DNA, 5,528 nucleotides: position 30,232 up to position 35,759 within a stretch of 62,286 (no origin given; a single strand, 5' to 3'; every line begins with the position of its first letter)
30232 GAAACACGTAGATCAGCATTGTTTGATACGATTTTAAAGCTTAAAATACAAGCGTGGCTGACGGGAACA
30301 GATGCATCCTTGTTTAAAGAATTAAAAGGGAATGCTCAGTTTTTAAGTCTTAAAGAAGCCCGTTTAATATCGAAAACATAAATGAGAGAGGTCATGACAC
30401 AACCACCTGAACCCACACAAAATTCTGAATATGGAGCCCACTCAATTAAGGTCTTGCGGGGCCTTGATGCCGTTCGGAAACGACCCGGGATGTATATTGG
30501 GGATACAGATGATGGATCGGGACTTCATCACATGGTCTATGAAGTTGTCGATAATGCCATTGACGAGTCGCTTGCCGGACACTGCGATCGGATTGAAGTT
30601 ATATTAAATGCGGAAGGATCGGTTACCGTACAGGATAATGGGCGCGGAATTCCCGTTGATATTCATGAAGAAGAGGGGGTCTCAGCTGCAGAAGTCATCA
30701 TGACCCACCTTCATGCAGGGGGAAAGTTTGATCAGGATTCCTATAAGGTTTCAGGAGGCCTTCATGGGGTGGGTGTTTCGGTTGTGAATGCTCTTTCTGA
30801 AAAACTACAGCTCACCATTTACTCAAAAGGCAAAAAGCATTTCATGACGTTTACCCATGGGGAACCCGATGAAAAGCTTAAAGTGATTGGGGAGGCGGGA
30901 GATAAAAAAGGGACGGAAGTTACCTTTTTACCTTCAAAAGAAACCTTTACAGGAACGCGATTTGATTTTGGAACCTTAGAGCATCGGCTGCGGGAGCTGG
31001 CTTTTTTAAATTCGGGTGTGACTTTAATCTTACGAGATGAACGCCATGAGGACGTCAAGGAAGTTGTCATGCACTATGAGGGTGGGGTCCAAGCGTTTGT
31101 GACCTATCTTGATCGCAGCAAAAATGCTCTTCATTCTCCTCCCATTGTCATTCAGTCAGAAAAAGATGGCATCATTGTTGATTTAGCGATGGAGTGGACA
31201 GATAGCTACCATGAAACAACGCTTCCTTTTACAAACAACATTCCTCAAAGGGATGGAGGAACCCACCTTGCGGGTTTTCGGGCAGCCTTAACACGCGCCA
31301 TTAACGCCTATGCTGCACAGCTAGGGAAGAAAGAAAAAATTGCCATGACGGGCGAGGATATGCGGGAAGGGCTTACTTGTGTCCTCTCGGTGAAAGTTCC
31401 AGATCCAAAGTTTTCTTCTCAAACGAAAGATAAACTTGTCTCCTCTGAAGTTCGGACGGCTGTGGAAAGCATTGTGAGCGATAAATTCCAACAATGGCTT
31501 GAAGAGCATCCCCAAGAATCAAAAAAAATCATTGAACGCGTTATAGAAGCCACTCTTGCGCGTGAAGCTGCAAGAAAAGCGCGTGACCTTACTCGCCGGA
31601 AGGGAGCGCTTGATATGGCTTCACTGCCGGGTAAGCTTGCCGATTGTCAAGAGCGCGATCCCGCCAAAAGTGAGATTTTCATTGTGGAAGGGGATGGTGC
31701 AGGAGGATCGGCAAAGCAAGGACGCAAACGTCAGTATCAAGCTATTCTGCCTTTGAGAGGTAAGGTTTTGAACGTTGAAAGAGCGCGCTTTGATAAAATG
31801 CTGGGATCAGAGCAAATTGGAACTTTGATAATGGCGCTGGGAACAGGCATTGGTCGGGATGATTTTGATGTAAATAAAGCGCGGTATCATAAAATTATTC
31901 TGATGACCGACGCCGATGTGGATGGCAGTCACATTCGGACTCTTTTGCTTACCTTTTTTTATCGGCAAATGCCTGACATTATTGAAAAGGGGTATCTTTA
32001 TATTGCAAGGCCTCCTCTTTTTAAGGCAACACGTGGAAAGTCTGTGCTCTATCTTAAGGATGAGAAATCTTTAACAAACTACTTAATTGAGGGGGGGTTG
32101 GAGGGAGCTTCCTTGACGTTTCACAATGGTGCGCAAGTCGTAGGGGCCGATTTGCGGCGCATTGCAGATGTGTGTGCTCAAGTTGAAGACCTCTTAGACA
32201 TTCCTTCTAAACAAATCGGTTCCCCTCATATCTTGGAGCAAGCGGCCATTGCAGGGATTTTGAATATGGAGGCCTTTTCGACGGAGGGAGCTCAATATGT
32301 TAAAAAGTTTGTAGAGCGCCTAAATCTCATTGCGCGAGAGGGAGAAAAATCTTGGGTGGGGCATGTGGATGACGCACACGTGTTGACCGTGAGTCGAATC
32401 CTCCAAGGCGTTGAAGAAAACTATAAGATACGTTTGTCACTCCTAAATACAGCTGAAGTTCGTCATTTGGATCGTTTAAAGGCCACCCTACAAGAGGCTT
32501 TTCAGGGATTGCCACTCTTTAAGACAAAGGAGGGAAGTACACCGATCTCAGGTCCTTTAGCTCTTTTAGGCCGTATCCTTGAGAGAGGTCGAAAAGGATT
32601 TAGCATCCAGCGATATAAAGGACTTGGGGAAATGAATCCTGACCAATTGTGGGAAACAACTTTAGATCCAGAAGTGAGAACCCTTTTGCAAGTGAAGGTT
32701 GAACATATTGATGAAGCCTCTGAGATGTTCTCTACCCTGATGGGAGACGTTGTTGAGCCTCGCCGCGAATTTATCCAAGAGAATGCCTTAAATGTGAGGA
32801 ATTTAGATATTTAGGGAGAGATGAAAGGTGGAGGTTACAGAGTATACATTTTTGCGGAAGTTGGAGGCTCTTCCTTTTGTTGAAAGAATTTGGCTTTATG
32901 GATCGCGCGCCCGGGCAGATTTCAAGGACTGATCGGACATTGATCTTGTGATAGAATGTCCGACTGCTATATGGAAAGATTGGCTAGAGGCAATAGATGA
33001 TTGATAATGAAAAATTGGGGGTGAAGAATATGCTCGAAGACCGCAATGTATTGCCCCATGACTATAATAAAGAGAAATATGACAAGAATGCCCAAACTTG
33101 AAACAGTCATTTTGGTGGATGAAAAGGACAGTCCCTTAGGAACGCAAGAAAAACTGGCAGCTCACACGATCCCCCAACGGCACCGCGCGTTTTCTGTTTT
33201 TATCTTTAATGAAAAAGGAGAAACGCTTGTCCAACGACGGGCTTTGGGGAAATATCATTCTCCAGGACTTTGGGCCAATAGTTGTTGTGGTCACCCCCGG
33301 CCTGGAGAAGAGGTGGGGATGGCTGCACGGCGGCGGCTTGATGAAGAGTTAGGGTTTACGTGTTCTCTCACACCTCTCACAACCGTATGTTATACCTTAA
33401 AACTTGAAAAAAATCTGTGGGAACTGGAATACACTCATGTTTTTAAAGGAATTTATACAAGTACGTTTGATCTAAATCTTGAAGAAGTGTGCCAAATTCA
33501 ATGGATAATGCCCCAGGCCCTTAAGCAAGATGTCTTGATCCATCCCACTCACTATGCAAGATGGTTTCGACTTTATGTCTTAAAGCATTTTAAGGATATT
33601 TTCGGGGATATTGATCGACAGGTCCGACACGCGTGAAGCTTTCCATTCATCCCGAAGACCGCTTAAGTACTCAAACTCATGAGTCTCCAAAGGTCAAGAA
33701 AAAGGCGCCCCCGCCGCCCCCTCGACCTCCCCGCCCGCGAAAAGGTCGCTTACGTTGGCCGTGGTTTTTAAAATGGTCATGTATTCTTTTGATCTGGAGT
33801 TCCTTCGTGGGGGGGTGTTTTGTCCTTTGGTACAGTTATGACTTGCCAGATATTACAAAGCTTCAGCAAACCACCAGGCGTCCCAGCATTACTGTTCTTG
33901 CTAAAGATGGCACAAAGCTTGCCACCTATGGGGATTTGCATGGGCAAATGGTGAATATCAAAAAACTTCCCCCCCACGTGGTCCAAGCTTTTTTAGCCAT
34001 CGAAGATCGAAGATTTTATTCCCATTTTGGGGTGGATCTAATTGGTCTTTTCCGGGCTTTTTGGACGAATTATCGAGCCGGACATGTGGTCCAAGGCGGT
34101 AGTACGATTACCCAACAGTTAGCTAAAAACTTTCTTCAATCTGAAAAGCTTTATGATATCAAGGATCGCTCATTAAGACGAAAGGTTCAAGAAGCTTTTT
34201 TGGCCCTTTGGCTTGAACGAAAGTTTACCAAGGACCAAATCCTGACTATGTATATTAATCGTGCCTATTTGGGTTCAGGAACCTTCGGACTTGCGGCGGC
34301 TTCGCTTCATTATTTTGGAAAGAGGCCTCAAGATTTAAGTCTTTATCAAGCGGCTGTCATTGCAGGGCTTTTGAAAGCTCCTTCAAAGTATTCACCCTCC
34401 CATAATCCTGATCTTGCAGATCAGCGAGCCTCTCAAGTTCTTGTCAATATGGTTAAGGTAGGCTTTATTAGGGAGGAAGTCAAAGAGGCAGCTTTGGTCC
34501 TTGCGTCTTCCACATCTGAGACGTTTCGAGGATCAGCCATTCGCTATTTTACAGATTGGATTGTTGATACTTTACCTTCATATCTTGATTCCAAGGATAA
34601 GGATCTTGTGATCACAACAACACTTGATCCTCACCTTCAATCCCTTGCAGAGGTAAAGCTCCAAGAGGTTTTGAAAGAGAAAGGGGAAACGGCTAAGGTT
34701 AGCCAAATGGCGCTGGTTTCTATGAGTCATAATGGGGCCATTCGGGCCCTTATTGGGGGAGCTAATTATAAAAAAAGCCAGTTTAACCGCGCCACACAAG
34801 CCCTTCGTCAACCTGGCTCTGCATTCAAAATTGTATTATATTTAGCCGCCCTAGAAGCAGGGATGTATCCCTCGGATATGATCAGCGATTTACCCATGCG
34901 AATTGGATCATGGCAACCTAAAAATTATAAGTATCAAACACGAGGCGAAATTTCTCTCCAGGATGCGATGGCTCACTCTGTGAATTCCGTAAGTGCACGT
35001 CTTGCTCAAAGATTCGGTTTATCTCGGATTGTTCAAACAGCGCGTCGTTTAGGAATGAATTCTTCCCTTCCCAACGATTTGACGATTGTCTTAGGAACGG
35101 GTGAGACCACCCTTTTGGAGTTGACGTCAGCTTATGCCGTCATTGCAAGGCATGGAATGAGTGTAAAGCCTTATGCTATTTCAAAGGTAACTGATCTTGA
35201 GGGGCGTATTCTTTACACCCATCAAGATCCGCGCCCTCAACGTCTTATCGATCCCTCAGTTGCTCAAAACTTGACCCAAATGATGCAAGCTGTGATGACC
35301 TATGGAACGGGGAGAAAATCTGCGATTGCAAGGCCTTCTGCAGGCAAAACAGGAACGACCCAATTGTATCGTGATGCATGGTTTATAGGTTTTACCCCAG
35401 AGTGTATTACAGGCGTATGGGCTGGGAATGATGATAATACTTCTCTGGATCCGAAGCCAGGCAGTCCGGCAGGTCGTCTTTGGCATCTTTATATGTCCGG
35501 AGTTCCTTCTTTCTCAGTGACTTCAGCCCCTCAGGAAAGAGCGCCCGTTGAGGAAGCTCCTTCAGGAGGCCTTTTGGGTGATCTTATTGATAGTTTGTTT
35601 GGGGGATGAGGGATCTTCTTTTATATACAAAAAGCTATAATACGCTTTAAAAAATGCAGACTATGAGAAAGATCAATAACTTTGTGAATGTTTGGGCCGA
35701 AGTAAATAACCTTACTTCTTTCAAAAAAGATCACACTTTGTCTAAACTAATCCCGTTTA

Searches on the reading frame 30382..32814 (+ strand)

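Call 49: search_protein_families(library=pfam, proteins=[window:30382-32814:+], max_evalue=0.00001)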
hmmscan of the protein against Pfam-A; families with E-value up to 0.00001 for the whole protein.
window:30382-32814:+ (810 aa): 4 families
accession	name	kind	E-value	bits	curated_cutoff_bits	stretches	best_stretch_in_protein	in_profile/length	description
PF00204.31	DNA_gyraseB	-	5.7e-57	192.4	27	1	235-402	1-172/173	DNA gyrase B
PF00986.26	DNA_gyraseB_C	-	2.6e-30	104.8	29.8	1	738-799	2-63/63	DNA gyrase B subunit, carboxyl terminus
PF02518.31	HATPase_c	-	1.4e-19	71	26.4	1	44-184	2-107/111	Histidine kinase-, DNA gyrase B-, and HSP90-like ATPase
PF01751.28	Toprim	-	3.4e-17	62.9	23.1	1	431-543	1-95/96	Toprim domain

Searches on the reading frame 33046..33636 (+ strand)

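Call 49: search_protein_families(library=pfam, proteins=[window:33046-33636:+], max_evalue=0.00001)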
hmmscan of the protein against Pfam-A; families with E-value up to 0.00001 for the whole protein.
window:33046-33636:+ (196 aa): 1 family
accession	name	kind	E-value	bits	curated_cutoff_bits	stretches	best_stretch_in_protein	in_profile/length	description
PF00293.34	NUDIX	-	2e-19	70.3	21.1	1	45-161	2-119/134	NUDIX domain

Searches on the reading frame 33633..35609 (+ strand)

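Call 49: search_protein_families(library=pfam, proteins=[window:33633-35609:+], max_evalue=0.00001)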
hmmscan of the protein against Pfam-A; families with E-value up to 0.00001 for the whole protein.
window:33633-35609:+ (658 aa): 2 families
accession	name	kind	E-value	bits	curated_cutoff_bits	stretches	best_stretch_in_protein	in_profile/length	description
PF00912.28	Transgly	-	2.1e-63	213.4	27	1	94-273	3-177/178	Transglycosylase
PF00905.27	Transpeptidase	-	4.8e-34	118.4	22.1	1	362-590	5-267/299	Penicillin binding protein transpeptidase domain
